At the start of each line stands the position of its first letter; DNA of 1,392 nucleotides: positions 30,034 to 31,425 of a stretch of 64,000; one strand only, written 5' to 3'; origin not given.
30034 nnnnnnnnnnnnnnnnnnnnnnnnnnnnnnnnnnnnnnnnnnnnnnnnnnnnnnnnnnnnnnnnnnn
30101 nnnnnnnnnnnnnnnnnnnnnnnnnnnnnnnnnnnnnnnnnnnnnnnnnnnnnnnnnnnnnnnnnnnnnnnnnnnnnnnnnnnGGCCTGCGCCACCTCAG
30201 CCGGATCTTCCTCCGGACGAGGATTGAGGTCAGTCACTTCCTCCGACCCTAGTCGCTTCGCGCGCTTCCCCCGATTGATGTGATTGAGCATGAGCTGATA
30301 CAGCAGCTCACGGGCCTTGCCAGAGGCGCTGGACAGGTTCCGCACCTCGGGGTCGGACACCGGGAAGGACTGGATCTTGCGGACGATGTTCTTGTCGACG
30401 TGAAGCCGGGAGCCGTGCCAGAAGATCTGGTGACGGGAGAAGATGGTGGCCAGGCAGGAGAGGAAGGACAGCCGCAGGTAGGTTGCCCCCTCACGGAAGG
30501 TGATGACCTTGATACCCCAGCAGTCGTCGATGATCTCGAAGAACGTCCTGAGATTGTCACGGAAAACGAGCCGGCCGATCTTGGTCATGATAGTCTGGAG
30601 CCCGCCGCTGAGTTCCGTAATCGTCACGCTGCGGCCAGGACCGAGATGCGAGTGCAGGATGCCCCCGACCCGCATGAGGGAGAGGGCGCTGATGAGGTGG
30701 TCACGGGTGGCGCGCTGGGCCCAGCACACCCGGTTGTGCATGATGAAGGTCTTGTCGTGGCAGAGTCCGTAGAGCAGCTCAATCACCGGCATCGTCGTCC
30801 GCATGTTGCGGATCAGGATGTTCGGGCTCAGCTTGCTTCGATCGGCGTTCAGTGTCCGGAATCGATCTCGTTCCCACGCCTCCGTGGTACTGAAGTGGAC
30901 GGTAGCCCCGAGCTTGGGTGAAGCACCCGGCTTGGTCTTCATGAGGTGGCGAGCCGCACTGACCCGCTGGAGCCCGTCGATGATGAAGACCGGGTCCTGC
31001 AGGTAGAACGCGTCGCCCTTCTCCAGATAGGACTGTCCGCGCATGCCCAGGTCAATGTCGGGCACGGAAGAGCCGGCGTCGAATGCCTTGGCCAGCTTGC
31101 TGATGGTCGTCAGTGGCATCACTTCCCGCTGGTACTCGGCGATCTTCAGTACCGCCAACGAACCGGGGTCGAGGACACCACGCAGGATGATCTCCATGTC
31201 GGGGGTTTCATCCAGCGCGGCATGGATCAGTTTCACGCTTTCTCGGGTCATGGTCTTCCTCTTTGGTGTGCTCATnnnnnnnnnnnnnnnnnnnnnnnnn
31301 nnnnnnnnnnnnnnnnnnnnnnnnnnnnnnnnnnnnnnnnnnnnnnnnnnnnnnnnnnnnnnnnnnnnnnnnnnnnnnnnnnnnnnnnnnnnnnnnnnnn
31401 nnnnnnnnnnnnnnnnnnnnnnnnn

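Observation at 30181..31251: DUF262/DndB-like ParB-superfamily protein as terminal gene of the inverted operon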

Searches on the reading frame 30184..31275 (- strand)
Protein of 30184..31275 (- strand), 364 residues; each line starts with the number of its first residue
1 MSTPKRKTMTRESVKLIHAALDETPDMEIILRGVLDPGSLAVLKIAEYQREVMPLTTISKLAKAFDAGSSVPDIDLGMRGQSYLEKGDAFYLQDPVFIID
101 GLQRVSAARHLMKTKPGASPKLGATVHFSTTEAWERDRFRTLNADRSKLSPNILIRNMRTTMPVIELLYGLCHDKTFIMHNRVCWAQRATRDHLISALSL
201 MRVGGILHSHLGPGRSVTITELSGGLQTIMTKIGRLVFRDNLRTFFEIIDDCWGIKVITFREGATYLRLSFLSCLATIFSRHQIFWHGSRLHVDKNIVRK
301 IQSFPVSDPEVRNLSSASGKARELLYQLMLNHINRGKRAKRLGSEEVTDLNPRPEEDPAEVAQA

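Call 3: search_protein_families(library=pfam, proteins=[window:30184-31275:-], max_evalue=10)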
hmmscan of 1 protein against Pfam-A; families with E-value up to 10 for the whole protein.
window:30184-31275:- (364 aa): 0 families

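Call 4: search_protein_families(library=phrogs, proteins=[window:30184-31275:-], max_evalue=1)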
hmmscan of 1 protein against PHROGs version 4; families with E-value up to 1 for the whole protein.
window:30184-31275:- (364 aa): 1 family
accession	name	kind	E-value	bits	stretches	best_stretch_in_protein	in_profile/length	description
phrog_1033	-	DNA, RNA and nucleotide metabolism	0.024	15.4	1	47-158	46-145/334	ParB-like partition protein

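Call 5: search_protein_families(library=padloc, proteins=[window:30184-31275:-], max_evalue=1)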
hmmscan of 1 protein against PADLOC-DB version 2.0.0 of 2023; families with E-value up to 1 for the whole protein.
window:30184-31275:- (364 aa): 0 families

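Call 6: search_protein_families(library=ncbifam, proteins=[window:30184-31275:-], max_evalue=1)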
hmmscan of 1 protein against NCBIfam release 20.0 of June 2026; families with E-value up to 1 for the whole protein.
window:30184-31275:- (364 aa): 1 family
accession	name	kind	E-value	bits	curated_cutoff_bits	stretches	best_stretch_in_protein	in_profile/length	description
NF007246.0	PRK09692.1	domain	0.15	10.7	434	1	142-221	269-346/413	integrase domain-containing protein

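Call 8: search_dna_similar(query=window:30184-31275:-, collection=phages, mode=protein, max_evalue=0.001)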
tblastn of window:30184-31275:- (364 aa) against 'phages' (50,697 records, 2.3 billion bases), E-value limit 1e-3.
No match.

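Call 10: find_homologous_proteins(query=window:30184-31275:-)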
Query window:30184-31275:- (364 aa): 319 proteins with E <= 0.001 among 4619 candidates; the best 120 are listed.
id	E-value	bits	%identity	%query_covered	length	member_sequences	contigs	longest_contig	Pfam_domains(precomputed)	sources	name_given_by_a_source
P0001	1.5e-235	799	100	98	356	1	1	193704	-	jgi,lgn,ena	-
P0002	7.3e-200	682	85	96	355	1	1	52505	-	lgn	-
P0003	4.0e-176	604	73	98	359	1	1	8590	-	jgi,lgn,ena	-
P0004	3.6e-147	508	64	95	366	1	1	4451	-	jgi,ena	-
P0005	4.4e-133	462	57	96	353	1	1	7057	-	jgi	jgi:hypothetical protein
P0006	6.0e-129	448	60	91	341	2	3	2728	-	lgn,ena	-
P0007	2.5e-127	443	58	94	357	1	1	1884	-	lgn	-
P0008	1.7e-125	437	58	91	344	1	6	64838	-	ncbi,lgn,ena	-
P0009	3.9e-124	433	57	97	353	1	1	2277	-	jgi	jgi:hypothetical protein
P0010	1.3e-123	431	57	93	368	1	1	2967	-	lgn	-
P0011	7.6e-123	428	58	89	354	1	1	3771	-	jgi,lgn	-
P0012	9.9e-121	421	56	95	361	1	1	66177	-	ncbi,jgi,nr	ncbi:hypothetical protein C4553_01775 [Candidatus Parcubacteria bacterium]|nr:MAG: hypothetical prot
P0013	1.8e-120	421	54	99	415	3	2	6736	-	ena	-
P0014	1.2e-119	418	53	98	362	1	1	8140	-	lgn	-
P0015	2.5e-119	417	57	91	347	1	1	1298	-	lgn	-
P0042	2.9e-111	390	53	92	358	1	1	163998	-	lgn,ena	-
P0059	9.8e-108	379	51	91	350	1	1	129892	-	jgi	jgi:hypothetical protein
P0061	1.3e-107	378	52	91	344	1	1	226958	-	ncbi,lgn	-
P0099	1.6e-100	355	48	91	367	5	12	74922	-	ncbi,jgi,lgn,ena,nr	ncbi:MAG TPA: hypothetical protein VMQ52_04070 [Candidatus Saccharimonadales bacterium]|jgi:hypothet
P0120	3.4e-98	347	49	92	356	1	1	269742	-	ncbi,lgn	-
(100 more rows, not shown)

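Call 11: find_encoding_contigs(protein=P0001, flank=10000, max_places=3)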
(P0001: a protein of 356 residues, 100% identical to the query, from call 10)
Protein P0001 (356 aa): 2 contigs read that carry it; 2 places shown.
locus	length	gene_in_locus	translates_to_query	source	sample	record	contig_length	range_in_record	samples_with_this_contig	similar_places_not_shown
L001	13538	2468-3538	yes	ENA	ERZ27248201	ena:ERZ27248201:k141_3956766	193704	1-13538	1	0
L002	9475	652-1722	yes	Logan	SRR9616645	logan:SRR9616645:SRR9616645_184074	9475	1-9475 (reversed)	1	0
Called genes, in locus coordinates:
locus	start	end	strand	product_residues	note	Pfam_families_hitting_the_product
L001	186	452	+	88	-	-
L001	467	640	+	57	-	-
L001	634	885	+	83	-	-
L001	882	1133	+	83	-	-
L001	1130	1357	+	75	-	-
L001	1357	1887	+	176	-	-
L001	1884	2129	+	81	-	-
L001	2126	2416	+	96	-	-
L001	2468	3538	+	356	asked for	-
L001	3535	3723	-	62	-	PF22191:IBR_1 (weak), PF13717:Zn_ribbon_4 (faint)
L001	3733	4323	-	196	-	-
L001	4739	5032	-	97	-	-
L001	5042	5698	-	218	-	-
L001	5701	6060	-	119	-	PF00856:SET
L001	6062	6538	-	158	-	-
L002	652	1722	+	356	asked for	-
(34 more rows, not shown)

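Call 12: find_encoding_contigs(protein=P0012, flank=10000, max_places=3)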
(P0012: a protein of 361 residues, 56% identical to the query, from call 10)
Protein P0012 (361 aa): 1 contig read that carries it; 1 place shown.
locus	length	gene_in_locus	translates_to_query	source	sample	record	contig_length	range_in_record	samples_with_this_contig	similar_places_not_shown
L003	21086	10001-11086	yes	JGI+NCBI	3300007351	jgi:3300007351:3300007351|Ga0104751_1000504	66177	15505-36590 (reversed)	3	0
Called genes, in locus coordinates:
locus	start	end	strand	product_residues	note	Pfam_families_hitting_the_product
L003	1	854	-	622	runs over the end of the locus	PF02366:PMT, PF13231:PMT_2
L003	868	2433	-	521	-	PF02366:PMT, PF13231:PMT_2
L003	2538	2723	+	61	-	-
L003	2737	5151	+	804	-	PF26449:DUF8128, PF01935:DUF87, PF02534:T4SS-DNA_transf (weak), PF10412:TrwB_AAD_bind (faint)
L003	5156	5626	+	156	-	-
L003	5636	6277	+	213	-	PF04138:GtrA_DPMS_TM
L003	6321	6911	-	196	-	PF01300:Sua5_yciO_yrdC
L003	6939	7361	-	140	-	PF06348:DUF1059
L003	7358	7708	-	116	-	-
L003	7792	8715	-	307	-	PF01180:DHO_dh, PF01207:Dus (weak)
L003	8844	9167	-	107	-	-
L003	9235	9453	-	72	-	-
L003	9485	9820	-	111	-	-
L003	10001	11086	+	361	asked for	-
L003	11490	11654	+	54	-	-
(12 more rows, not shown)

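Call 16: search_solved_structures(query=A1, max_evalue=10, show_alignments=3)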
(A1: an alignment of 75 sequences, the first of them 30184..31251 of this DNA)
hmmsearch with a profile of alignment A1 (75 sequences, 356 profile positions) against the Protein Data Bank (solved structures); distinct sequences matched with E-value up to 10: 0.

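Call 17: find_encoding_contigs(protein=P0099, flank=8000, max_places=4)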
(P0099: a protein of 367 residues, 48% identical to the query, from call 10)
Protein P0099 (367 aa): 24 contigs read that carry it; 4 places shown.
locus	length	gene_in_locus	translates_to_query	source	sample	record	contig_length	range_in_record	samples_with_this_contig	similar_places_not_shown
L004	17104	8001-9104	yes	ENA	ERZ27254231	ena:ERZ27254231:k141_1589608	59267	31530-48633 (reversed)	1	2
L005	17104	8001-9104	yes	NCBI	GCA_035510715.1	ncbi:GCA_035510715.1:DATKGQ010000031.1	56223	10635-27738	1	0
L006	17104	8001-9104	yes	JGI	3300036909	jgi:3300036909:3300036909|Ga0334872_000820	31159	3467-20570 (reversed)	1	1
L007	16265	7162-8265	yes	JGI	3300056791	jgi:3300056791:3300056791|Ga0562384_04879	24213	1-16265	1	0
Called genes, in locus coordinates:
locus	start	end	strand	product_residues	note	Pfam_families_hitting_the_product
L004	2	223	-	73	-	-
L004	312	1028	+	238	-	-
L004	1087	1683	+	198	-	PF02545:Maf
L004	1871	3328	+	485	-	PF07690:MFS_1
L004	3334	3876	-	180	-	-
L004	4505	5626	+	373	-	PF00293:NUDIX, PF01996:F420_ligase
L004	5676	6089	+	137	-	-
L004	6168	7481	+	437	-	PF00709:Adenylsucc_synt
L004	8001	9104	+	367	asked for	-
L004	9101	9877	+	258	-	-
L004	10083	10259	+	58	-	-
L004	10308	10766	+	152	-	PF07963:N_methyl (weak)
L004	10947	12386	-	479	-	PF00478:IMPDH, PF03060:NMO (faint), PF00571:CBS (weak), PF00977:His_biosynth (faint), PF01070:FMN_dh (weak)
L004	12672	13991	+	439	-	-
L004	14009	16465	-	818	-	PF17957:Big_7, PF01522:Polysacc_deac_1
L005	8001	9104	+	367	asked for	-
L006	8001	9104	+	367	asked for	-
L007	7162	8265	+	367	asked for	-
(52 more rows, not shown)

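Call 18: find_encoding_contigs(protein=P0120, flank=8000, max_places=2)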
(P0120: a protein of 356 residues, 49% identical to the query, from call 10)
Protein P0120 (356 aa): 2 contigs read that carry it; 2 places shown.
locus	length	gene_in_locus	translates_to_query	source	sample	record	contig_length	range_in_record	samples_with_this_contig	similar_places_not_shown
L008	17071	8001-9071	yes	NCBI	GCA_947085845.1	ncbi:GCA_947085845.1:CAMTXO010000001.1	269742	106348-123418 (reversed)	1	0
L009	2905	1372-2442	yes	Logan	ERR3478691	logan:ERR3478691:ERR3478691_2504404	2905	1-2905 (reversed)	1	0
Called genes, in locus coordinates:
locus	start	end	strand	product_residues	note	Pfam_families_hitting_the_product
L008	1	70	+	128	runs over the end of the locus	PF00293:NUDIX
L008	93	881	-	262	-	-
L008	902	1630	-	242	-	PF00702:Hydrolase, PF08282:Hydrolase_3 (faint), PF12710:HAD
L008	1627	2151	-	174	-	PF00293:NUDIX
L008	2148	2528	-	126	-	PF12643:MazG-like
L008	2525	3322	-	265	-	PF03372:Exo_endo_phos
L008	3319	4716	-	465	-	PF00144:Beta-lactamase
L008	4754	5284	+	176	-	PF01300:Sua5_yciO_yrdC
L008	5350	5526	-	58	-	-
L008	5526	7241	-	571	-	-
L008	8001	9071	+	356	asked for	-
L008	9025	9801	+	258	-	-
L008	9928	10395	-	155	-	PF01668:SmpB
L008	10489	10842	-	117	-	-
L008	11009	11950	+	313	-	PF12697:Abhydrolase_6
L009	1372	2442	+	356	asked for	-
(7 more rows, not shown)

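Call 19: find_encoding_contigs(protein=P0061, flank=8000, max_places=2)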
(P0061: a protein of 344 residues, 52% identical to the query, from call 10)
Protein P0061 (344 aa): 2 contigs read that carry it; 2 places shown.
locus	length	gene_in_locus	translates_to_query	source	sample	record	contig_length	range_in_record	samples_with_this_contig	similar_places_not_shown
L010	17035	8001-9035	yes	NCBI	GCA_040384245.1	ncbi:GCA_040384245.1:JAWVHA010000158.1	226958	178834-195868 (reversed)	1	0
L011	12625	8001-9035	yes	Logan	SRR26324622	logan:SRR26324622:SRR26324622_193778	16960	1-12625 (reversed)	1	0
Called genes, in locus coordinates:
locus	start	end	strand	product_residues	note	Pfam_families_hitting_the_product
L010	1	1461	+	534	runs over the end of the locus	PF07969:Amidohydro_3, PF01979:Amidohydro_1 (weak)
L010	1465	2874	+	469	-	PF21799:MurD-like_N, PF08245:Mur_ligase_M, PF02875:Mur_ligase_C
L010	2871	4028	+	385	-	PF01098:FTSW_RODA_SPOVE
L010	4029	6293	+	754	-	PF13196:DUF4012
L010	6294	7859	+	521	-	PF03023:MurJ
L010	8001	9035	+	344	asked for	-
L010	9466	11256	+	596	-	PF00009:GTP_EFTU, PF03144:GTP_EFTU_D2 (weak), PF00679:EFG_C, PF06421:LepA_C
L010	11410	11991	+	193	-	-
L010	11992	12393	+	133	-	PF04977:DivIC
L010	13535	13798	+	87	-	-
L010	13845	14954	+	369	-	PF09587:PGA_cap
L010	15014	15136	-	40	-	-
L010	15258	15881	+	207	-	PF00730:HhH-GPD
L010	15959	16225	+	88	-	PF09527:ATPase_gene1 (weak)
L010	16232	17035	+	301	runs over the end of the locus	PF00119:ATP-synt_A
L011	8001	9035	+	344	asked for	-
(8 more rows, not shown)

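Call 20: predict_structure(alignment_id=A1)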
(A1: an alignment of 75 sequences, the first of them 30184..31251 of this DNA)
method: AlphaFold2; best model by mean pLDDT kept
length: 356 residues; sequences in the alignment: 75
mean_pLDDT: 90.8   pTM: 0.77
mean pLDDT of the five models: 90.8, 90.5, 89.5, 89.5, 89.0
residues with pLDDT >= 90: 276; 70-90: 53; 50-70: 19; < 50: 8
segments of 3 or more residues with pLDDT < 50: 343-348
pLDDT, mean of each block of 10 residues (from residue 1): 89 92 96 94 84 90 95 96 98 94 94 97 93 73 89 96 97 94 94 98 92 96 98 98 95 88 97 94 96 97 94 95 92 70 48 53
secondary structure, 60 per line:
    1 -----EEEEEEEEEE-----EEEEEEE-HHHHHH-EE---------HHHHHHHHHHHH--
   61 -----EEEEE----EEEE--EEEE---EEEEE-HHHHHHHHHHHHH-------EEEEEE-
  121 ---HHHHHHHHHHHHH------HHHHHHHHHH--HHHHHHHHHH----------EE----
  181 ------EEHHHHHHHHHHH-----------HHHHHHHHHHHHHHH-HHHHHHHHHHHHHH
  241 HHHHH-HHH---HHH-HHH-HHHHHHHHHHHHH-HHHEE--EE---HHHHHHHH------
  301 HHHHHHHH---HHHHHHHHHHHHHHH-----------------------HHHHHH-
elements in order: E6-15 E21-27 H29-34 H47-58 E66-70 E75-78 E81-84 E88-92 H94-106 E114-119 H124-136 H143-152 H155-164 H189-199 H211-225 H227-245 H261-273 H287-294 H301-308 H312-326 H350-355

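Call 34: search_protein_representatives(alignment_id=A1)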
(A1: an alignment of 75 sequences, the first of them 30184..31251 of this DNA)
Query: 75 sequences, 356 profile positions. Proteins with E-value up to 0.001 (for the whole library): 527; up to 1e-10: 456; up to 1e-30: 356. The best 150 are listed.
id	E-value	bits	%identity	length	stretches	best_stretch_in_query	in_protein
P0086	7.9e-150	515.4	-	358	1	2-352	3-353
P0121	5.1e-143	493.0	-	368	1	1-351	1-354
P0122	4.5e-137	473.4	-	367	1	1-338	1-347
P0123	2.1e-133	461.4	-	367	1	5-339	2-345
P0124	2.2e-132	458.0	-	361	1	4-345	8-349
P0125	5.0e-132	456.8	-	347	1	6-341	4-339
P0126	6.4e-132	456.5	-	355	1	1-338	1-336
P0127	1.7e-131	455.1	-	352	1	4-346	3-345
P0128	6.1e-131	453.3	-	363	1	3-345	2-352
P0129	9.1e-131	452.7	-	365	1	3-342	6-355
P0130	9.8e-131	452.6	-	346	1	5-337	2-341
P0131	1.6e-130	451.9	-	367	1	2-344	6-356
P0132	6.4e-130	449.9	-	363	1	3-342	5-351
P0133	2.9e-129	447.8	-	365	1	4-344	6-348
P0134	5.8e-129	446.8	-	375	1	1-351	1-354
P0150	3.3e-122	424.5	-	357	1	2-342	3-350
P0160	5.2e-121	420.6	-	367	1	6-339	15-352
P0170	1.8e-119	415.5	-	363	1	4-346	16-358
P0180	1.7e-117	409.0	-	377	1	3-344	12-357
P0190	9.3e-115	400.0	-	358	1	4-344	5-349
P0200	6.0e-112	390.8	-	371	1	6-344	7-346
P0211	9.3e-110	383.6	-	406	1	4-349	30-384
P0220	5.5e-108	377.8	-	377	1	3-354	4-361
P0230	4.7e-106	371.4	-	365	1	3-336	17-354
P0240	2.7e-103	362.4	-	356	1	5-342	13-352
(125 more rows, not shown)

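Call 39: search_protein_families(library=pfam, alignment_id=A3, max_evalue=1)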
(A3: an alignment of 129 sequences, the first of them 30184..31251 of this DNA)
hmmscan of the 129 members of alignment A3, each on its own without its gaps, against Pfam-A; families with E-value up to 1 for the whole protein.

A. member 1, window:30184-31251:- (356 aa): 0 families

B. families by the number of members that match (of 129 scanned): 39 families (the first 25 are shown)
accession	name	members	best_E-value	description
PF03235.19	GmrSD_N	76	3.7e-06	GmrSD restriction endonuclease, N-terminal domain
PF14072.11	DndB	27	1.1e-08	DNA-sulfur modification-associated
PF20188.4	DUF6551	4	0.0044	Family of unknown function (DUF6551)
PF13545.12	HTH_Crp_2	1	0.00026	Crp-like helix-turn-helix domain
PF22979.2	HTH_69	1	0.0014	Winged helix-turn-helix domain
PF15585.11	Imm7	1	0.011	Immunity protein 7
PF22332.1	TAZ1_RBM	1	0.017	RAP1 binding motif of TAZ1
PF11228.13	DUF3027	1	0.017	Protein of unknown function (DUF3027)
PF02811.25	PHP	1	0.022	PHP domain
PF14163.11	SieB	1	0.023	Super-infection exclusion protein B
PF13354.11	Beta-lactamase2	1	0.024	Beta-lactamase enzyme family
PF24451.1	DUF7567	1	0.024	Family of unknown function (DUF7567)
PF18083.6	PutA_N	1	0.031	Proline utilization A N-terminal domain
PF04703.18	FaeA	1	0.043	FaeA-like protein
PF22759.1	E217_GP41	1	0.053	Baseplate hub gp41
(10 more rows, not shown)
